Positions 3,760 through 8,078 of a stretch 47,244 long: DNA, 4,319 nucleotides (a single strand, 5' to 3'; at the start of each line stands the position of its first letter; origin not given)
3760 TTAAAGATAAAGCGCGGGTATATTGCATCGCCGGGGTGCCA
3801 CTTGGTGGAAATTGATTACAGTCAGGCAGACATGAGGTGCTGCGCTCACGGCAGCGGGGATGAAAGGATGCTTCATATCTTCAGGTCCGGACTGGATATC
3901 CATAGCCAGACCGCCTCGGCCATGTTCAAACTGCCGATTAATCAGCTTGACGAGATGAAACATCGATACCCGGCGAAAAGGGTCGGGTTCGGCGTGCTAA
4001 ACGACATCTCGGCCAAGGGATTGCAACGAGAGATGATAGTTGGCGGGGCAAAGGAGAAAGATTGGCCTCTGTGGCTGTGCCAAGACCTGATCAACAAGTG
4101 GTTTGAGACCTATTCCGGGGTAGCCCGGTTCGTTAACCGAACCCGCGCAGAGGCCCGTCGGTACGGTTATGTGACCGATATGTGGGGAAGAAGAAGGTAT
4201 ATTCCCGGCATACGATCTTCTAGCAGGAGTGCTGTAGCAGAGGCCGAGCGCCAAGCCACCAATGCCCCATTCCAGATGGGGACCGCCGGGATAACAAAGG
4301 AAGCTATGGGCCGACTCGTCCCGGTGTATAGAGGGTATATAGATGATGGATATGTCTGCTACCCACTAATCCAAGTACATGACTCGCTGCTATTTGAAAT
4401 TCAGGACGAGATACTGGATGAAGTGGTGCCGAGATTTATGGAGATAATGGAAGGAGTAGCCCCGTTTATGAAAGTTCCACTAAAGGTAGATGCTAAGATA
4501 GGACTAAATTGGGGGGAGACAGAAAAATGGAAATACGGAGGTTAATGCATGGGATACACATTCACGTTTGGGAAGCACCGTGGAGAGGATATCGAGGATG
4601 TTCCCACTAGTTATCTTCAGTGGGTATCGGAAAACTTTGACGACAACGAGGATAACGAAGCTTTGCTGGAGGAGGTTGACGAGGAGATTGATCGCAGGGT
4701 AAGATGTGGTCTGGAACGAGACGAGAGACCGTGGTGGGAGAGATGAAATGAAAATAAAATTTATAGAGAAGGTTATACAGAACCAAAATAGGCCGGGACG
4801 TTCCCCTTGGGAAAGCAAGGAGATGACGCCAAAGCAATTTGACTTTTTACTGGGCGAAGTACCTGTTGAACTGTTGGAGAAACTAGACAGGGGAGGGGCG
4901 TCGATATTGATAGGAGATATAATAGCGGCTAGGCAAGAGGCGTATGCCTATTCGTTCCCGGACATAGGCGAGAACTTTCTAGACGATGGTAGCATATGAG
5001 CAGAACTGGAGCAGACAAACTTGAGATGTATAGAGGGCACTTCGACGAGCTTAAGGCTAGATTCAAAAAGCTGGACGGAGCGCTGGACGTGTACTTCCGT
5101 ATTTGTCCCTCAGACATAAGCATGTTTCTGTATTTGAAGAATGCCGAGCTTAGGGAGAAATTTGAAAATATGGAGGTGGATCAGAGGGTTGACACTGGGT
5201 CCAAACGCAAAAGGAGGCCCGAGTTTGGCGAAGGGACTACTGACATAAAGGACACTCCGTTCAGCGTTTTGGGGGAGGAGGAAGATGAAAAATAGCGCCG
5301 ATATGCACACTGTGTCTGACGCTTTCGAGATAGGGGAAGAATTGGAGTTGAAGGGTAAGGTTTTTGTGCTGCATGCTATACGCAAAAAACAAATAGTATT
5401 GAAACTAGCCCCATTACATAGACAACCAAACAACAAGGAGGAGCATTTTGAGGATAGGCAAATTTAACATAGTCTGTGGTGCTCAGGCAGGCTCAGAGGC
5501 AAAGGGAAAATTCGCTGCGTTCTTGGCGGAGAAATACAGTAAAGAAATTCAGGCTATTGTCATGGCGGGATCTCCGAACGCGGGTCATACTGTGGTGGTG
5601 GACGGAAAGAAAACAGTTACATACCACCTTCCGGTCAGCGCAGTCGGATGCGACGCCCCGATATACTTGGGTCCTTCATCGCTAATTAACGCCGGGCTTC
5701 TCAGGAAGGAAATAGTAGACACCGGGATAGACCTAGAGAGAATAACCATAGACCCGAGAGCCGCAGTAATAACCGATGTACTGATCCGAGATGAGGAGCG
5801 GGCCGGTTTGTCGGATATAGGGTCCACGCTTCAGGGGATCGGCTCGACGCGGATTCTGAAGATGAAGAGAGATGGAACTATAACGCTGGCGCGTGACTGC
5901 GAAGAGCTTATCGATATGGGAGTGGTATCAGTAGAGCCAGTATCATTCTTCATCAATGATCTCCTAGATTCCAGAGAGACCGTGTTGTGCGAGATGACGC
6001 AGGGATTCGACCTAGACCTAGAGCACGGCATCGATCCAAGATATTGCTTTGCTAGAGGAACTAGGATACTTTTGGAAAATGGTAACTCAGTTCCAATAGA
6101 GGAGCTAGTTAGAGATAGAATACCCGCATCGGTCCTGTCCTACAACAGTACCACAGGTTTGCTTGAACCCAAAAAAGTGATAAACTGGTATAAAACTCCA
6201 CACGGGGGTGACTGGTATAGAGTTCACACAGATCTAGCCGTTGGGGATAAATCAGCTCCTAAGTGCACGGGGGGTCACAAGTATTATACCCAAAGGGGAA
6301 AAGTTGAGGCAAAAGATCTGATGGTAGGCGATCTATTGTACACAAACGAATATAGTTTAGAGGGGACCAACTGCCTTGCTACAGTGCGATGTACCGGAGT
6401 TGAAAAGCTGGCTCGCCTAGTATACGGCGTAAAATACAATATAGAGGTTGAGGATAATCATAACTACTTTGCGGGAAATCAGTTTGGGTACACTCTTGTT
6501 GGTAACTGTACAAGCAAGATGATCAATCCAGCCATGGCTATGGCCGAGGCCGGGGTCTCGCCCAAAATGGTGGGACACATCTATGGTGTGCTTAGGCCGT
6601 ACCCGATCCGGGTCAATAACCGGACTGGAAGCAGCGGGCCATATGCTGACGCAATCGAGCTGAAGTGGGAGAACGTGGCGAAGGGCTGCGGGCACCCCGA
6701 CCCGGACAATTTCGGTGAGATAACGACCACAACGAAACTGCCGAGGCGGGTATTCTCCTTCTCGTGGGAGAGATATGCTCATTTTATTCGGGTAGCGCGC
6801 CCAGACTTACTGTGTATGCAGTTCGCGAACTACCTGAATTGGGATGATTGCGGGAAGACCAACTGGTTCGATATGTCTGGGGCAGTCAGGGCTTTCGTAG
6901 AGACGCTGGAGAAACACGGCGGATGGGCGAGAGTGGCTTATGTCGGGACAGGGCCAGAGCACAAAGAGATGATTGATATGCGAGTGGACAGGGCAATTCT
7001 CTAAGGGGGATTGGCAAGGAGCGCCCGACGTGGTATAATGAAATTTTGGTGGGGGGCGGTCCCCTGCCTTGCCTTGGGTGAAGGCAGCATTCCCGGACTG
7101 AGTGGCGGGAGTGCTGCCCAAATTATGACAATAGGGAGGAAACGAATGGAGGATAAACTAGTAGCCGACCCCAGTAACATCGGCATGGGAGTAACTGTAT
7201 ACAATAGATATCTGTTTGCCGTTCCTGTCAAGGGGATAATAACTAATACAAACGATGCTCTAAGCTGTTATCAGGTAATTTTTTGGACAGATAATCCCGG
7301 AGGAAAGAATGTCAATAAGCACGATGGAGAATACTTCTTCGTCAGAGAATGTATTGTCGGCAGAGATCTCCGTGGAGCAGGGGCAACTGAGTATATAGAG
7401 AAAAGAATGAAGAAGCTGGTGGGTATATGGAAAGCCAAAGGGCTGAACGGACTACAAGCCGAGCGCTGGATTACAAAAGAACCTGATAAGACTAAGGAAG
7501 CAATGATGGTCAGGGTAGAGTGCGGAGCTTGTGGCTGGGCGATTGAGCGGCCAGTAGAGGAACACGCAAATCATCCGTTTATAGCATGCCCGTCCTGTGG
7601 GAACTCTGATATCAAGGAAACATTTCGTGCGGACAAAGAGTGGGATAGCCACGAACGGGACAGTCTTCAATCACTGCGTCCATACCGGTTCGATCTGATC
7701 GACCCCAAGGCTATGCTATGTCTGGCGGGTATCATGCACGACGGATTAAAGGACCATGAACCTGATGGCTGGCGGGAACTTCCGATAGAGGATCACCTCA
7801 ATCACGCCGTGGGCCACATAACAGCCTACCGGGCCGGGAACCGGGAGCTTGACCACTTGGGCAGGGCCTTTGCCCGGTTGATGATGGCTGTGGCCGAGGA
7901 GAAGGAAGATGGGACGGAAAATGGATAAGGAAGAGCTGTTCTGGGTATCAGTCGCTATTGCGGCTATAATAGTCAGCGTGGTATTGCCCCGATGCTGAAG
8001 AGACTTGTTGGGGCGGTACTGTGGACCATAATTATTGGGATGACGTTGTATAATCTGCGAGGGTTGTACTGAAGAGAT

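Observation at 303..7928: Candidate diaminopurine (Z-base) genome module: HD hydrolase, PolA, PurZ-like synthetase, MazZ-like hydrolase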

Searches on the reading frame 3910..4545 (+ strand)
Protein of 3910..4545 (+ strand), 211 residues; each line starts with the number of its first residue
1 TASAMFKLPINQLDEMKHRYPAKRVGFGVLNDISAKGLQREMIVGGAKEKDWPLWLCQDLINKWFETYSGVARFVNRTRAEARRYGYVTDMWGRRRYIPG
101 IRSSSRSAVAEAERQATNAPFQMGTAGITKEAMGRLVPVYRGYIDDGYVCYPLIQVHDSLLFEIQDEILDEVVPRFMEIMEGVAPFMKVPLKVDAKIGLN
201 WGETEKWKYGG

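Call 82: search_solved_structures(query=window:3910-4545:+, max_evalue=1e-10, show_alignments=2)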
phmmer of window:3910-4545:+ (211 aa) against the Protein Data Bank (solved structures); distinct sequences matched with E-value up to 1e-10: 63 (the best 60 are shown).
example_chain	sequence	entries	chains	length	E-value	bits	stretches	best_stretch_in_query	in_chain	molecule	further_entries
8oo6_A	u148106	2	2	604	4.6e-26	95.1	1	1-203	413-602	DNA polymerase I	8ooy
1d8y_A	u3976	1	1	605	4.6e-26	95.1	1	1-203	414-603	DNA POLYMERASE I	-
1kln_A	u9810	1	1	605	4.6e-26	95.1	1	1-203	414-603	PROTEIN (DNA POLYMERASE I KLENOW FRAGMENT (E.C.2.7.7.7))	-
1d9d_A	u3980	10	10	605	4.6e-26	95.1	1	1-203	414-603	DNA POLYMERASE I | PROTEIN (DNA POLYMERASE I KLENOW FRAGMENT (E.C.2.7.7.7)) | PROTEIN (DNA POLYMERASE I-KLENOW FRAGMENT (E.C.2.7.7.7))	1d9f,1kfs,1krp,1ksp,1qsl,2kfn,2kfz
1dpi_A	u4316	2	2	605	4.6e-26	95.1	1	1-203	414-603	DNA POLYMERASE I KLENOW FRAGMENT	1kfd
1taq_A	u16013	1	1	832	4e-25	92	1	1-202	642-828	TAQ DNA POLYMERASE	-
1bgx_T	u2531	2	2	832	4e-25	92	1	1-202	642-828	TAQ DNA POLYMERASE | PROTEIN (TAQ POLYMERASE)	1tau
4bwj_A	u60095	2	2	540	7e-25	91.2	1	1-202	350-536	DNA POLYMERASE I, THERMOSTABLE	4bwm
3po4_A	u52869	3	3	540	7.6e-25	91.1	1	1-202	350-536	DNA polymerase I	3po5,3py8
5o7t_A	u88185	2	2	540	7.6e-25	91.1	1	1-202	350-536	DNA polymerase I, thermostable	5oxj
2ktq_A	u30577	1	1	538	1e-24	90.7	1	1-202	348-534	PROTEIN (LARGE FRAGMENT OF DNA POLYMERASE I)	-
4ktq_A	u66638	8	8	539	1e-24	90.7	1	1-202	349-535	PROTEIN (LARGE FRAGMENT OF DNA POLYMERASE I) | DNA polymerase I, thermostable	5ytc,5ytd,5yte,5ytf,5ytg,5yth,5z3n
1jxe_A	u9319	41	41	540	1.1e-24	90.7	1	1-202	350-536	TAQ DNA POLYMERASE I | PROTEIN (LARGE FRAGMENT OF DNA POLYMERASE I) | DNA polymerase I, thermostable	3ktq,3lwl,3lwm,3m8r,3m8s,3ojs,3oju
6fbc_A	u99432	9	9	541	1.1e-24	90.7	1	1-202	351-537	DNA polymerase I, thermostable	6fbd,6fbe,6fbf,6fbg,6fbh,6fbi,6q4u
1ktq_A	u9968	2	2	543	1.1e-24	90.6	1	1-202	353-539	DNA POLYMERASE I | PROTEIN (DNA POLYMERASE I)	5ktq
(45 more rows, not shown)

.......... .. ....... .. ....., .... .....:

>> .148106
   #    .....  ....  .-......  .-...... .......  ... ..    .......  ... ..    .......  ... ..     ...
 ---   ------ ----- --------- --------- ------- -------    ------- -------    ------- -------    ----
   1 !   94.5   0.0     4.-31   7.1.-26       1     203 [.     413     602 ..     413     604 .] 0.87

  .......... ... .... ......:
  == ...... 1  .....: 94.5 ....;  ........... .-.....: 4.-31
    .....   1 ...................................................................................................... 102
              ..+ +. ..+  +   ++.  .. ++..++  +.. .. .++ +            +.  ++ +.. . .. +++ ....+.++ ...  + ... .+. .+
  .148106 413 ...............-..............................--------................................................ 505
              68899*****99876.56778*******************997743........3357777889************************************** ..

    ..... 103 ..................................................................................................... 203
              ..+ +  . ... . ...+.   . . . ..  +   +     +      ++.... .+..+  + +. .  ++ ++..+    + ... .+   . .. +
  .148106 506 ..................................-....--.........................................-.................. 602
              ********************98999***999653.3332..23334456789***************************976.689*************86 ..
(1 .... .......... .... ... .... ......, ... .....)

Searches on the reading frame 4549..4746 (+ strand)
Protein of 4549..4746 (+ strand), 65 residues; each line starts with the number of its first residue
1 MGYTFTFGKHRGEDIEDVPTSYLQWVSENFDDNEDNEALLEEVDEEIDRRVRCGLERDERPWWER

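Call 3: search_protein_families(library=pfam, proteins=[window:4549-4746:+], max_evalue=0.01)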
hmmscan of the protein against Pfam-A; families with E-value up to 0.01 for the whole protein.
window:4549-4746:+ (65 aa): 2 families
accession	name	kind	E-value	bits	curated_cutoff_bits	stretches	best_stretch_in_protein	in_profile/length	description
PF20600.3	ExoX-like_C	-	5.1e-05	23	26.5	1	5-31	1-30/30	Exodeoxyribonuclease X-like C-terminal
PF12843.12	QSregVF_b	-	0.00028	21.1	22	1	4-28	12-36/66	Putative quorum-sensing-regulated virulence factor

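Call 4: search_protein_families(library=phrogs, proteins=[window:4549-4746:+], max_evalue=0.001)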
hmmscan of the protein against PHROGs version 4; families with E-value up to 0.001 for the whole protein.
window:4549-4746:+ (65 aa): 2 families
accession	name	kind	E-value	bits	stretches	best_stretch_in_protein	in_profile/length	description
phrog_3628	-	unknown function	9.3e-08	32.6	1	4-40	102-137/257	-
phrog_192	-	DNA, RNA and nucleotide metabolism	0.0004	20.8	1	5-42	302-344/397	DNA polymerase exonuclease subunit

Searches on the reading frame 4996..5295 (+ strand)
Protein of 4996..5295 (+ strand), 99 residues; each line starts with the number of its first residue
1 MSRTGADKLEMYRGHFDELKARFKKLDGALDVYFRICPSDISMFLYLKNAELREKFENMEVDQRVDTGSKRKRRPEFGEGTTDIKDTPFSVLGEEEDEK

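Call 3: search_protein_families(library=pfam, proteins=[window:4996-5295:+], max_evalue=0.01)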
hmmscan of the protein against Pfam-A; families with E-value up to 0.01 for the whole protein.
window:4996-5295:+ (99 aa): 1 family
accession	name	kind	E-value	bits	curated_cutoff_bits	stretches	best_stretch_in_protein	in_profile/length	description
PF19584.4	MCAfunc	-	0.0089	16.2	35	0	21-71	85-131/143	MCAfunc domain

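Call 4: search_protein_families(library=phrogs, proteins=[window:4996-5295:+], max_evalue=0.001)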
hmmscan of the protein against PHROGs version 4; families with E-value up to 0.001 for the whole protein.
window:4996-5295:+ (99 aa): 0 families

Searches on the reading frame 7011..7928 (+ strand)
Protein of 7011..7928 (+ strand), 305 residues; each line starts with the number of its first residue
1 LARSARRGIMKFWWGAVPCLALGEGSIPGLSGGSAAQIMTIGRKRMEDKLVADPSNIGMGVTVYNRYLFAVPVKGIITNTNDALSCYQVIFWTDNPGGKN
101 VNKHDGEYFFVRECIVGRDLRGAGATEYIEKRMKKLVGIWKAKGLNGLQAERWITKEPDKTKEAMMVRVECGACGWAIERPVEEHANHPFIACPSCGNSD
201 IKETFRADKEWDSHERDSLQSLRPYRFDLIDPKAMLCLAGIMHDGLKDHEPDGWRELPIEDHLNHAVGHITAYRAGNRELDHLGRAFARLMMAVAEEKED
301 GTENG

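Call 3: search_protein_families(library=pfam, proteins=[window:7011-7928:+], max_evalue=0.01)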
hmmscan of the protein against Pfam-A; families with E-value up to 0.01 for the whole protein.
window:7011-7928:+ (305 aa): 1 family
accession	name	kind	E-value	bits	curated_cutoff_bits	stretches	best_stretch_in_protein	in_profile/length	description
PF18909.5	dGTP_diPhyd_N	-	3.9e-10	40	27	1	224-299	11-92/99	dATP/dGTP diphosphohydrolase, N-terminal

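Call 4: search_protein_families(library=phrogs, proteins=[window:7011-7928:+], max_evalue=0.001)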
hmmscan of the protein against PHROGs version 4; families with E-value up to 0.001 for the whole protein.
window:7011-7928:+ (305 aa): 1 family
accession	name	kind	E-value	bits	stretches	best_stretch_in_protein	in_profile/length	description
phrog_31336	-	unknown function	8.7e-09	35.7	1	221-297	269-344/359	-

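Call 8: search_solved_structures(query=window:7011-7928:+, max_evalue=10, show_alignments=3)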
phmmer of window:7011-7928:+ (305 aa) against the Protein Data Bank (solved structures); distinct sequences matched with E-value up to 10: 0.

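Call 19: find_homologous_proteins(query=window:7011-7928:+, max_evalue=0.001)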
Query window:7011-7928:+ (305 aa): 5 proteins with E <= 0.001 among 953 candidates.
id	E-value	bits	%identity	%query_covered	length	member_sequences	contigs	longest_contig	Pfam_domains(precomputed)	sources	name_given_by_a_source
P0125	6.4e-180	616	100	85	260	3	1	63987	PF18909.6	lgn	-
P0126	2.4e-14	72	44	27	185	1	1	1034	PF18909.6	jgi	jgi:hypothetical protein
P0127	3.8e-12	64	43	33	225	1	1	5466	-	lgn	-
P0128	1.6e-10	59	35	38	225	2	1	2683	PF18909.6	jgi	jgi:hypothetical protein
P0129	2.2e-9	55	33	39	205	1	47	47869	PF18909.6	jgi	jgi:hypothetical protein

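Call 26: search_protein_families(library=ncbifam, proteins=[window:7146-7928:+], max_evalue=0.01)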
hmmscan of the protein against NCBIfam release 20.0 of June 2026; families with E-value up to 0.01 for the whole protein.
window:7146-7928:+ (260 aa): 0 families

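Call 85: find_encoding_contigs(protein=P0125, flank=10000, max_places=2)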
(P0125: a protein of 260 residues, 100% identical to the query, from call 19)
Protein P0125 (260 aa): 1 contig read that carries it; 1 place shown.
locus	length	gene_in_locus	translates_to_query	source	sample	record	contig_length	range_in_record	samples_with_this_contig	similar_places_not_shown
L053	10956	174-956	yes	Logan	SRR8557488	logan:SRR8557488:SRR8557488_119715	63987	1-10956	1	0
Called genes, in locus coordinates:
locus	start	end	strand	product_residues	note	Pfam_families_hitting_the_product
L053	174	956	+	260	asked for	PF18909:dGTP_diPhyd_N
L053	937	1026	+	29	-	-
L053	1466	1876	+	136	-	-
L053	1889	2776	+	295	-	PF01368:DHH (faint)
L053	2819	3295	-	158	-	-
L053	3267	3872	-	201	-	-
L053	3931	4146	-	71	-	-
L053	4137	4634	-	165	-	-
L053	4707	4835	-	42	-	-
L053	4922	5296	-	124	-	-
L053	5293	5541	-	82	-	-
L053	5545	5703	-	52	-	-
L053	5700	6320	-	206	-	-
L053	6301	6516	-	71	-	-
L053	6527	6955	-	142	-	-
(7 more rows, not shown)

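Call 95: search_solved_structures(query=A5, max_evalue=10, show_alignments=2)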
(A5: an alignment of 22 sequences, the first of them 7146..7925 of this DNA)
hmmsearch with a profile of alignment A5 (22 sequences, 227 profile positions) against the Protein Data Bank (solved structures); distinct sequences matched with E-value up to 10: 0.

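Call 96: search_protein_families(library=pfam, alignment_id=A5, max_evalue=0.01)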
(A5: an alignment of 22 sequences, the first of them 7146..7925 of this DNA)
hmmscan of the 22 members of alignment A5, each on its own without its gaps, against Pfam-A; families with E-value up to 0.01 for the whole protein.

A. member 1, window:7146-7925:+ (260 aa): 1 family
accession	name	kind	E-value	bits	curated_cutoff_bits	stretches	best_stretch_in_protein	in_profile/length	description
PF18909.5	dGTP_diPhyd_N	-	3.1e-10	40.4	27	1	179-254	11-92/99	dATP/dGTP diphosphohydrolase, N-terminal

B. families by the number of members that match (of 22 scanned): 3 families
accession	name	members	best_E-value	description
PF18909.5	dGTP_diPhyd_N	22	3.5e-20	dATP/dGTP diphosphohydrolase, N-terminal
PF24963.1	DUF7768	2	1.4e-15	Domain of unknown function (DUF7768)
PF05014.21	Nuc_deoxyrib_tr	1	0.0059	Nucleoside 2-deoxyribosyltransferase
